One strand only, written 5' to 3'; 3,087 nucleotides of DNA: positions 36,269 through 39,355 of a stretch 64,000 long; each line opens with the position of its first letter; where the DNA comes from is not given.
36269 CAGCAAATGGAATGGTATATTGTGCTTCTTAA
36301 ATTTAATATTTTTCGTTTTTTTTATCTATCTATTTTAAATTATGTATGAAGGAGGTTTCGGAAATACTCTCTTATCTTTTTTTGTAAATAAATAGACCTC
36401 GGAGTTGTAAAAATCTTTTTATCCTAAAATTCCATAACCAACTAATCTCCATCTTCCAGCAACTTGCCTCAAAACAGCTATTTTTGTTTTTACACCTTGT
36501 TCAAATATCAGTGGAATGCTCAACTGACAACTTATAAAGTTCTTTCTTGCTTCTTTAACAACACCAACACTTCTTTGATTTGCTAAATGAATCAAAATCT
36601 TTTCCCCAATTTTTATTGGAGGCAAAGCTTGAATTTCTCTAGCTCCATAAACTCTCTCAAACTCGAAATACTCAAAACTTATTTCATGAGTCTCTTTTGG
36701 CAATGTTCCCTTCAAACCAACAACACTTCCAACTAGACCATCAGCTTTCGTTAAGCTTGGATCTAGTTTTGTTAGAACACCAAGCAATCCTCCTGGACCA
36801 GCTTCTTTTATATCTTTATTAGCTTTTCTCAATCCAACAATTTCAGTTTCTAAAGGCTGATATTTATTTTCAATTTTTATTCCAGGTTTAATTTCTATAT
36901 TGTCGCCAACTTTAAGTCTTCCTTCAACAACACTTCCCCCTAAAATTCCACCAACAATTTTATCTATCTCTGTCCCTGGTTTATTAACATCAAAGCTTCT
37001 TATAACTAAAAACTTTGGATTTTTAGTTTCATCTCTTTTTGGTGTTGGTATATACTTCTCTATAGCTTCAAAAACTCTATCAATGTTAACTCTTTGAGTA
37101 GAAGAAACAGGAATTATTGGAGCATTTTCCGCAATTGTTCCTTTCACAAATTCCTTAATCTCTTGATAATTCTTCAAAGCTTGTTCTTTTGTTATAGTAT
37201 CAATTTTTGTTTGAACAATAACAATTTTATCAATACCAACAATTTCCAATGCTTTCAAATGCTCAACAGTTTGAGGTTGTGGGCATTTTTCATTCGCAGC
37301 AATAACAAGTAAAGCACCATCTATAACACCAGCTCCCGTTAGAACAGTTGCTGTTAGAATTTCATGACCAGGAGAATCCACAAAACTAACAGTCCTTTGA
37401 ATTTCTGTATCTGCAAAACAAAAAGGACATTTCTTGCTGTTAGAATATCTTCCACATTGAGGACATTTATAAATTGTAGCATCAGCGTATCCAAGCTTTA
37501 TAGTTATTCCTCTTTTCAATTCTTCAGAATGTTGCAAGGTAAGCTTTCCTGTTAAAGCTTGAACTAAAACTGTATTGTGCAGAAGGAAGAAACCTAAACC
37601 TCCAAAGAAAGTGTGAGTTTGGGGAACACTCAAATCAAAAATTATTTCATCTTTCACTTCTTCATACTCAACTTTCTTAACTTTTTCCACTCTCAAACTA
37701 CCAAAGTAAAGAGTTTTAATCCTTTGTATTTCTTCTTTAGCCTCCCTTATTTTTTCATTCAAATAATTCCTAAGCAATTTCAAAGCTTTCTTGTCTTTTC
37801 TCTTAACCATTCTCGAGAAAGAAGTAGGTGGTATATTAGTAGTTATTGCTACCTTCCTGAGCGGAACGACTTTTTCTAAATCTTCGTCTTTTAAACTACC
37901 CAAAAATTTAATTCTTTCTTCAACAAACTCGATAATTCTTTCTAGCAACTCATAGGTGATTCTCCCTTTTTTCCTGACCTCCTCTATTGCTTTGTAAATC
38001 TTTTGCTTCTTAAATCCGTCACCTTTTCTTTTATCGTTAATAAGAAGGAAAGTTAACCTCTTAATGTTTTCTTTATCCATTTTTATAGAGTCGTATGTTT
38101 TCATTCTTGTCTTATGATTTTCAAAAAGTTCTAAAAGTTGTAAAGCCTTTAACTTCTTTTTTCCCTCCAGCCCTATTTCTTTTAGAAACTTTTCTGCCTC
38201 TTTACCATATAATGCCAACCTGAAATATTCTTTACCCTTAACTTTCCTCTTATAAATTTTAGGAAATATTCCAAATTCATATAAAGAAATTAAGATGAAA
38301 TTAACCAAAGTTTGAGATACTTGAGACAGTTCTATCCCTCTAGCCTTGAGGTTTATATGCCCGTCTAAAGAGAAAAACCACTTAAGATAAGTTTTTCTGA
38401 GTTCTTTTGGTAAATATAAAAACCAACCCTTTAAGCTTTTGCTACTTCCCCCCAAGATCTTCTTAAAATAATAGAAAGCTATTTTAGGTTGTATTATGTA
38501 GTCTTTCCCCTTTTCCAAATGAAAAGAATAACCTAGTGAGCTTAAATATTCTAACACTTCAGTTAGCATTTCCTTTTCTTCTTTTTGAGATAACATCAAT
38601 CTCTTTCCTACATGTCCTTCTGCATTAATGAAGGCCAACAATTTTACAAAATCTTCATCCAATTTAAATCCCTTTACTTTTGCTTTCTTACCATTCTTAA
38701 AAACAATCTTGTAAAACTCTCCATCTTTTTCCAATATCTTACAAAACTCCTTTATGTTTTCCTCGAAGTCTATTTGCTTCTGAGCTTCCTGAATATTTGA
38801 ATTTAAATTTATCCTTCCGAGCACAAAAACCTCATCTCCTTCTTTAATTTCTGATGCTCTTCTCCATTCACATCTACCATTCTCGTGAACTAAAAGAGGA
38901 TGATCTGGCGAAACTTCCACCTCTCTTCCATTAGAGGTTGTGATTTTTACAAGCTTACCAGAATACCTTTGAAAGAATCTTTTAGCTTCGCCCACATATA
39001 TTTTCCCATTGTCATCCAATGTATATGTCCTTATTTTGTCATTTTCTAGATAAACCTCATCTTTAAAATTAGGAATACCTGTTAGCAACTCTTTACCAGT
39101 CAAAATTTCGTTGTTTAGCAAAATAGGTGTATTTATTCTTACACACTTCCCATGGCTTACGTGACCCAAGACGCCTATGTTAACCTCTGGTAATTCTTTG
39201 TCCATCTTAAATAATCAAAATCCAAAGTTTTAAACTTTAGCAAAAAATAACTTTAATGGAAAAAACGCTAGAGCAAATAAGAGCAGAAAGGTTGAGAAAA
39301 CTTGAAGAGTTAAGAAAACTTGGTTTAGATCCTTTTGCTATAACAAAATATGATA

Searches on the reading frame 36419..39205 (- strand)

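Call 14: search_protein_families(library=pfam, proteins=[window:36419-39205:-])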
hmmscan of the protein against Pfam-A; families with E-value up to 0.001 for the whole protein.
window:36419-39205:- (928 aa): 5 families
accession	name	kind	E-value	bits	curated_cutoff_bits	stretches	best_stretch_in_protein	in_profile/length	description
PF00009.33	GTP_EFTU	-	2.4e-24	86.4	26.5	1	558-721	46-188/188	Elongation factor Tu GTP binding domain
PF14890.11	Intein_splicing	-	2.7e-18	66.7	35.8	1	64-544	27-155/155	Intein splicing domain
PF09173.17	eIF2_C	-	1.5e-17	64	22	1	841-926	2-85/86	Initiation factor eIF2 gamma, C terminal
PF14528.11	LAGLIDADG_3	-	9e-11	42.3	22.5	1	273-345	6-82/82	LAGLIDADG-like domain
PF03144.31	GTP_EFTU_D2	-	1.5e-06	29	30.3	1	752-817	1-63/73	Elongation factor Tu domain 2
